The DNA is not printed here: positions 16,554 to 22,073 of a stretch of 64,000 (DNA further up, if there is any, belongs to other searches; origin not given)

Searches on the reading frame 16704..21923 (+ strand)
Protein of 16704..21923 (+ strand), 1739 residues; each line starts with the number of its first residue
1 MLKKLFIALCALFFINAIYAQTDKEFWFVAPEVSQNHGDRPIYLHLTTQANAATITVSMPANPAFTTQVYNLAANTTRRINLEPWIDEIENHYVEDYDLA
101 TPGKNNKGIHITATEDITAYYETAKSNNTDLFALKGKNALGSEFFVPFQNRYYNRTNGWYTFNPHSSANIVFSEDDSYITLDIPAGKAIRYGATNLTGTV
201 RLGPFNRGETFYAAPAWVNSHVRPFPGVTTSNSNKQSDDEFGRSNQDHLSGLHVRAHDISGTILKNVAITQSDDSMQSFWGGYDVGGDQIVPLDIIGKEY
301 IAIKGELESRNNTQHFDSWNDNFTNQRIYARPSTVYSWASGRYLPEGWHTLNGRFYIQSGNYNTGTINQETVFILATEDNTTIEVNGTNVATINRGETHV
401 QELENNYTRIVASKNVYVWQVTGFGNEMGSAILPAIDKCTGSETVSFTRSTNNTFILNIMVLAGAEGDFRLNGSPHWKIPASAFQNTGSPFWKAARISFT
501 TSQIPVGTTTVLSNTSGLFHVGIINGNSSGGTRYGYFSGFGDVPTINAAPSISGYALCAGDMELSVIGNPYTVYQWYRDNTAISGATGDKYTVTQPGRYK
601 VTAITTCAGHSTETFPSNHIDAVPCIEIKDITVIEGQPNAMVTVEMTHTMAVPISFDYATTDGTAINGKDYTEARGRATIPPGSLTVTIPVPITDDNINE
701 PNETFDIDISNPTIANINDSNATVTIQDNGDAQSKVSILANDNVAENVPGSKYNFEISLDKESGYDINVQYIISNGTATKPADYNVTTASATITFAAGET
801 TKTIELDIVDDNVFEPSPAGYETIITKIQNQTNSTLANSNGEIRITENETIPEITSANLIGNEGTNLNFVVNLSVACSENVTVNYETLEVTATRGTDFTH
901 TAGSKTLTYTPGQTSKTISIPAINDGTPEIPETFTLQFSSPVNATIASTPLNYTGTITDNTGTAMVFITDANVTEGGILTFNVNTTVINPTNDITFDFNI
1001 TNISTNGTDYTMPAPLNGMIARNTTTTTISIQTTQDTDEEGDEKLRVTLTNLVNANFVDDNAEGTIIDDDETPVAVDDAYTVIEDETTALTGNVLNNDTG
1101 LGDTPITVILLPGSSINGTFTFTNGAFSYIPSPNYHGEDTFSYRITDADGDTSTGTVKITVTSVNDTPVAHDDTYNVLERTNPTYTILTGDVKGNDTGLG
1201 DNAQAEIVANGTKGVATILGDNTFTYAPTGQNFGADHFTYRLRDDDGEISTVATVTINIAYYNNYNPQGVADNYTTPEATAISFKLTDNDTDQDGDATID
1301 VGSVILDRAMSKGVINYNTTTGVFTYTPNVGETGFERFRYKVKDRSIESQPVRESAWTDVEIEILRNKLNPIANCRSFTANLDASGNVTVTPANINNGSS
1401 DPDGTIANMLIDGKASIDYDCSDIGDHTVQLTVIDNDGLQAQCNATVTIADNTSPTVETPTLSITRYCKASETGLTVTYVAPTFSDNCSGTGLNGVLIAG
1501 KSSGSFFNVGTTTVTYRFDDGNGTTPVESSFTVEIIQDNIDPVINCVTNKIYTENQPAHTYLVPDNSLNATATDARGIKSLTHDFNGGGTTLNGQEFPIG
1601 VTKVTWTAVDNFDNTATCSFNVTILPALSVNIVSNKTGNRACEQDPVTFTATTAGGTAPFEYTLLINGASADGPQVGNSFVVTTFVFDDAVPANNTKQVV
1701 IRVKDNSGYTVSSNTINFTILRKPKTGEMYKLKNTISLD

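Call 49: search_protein_families(library=pfam, proteins=[window:16704-21923:+], max_evalue=0.00001)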
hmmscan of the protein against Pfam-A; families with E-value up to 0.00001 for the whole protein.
window:16704-21923:+ (1739 aa): 5 families
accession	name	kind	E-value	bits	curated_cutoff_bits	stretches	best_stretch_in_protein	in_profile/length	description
PF03160.20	Calx-beta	-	1.9e-37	128.4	27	3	627-729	11-118/119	Calx-beta domain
PF17963.7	Big_9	-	5.3e-31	107.8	23.6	3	1071-1160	2-89/89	Bacterial Ig domain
PF02494.22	HYR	-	4.2e-21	75.5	21.7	2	1451-1535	2-81/81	HYR domain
PF17803.7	Cadherin_4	-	2e-18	67.1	25.1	3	1156-1226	2-71/71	Bacterial cadherin-like domain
PF17892.7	Cadherin_5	-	2.9e-13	49.9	26.5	1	1071-1162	3-98/98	Cadherin-like domain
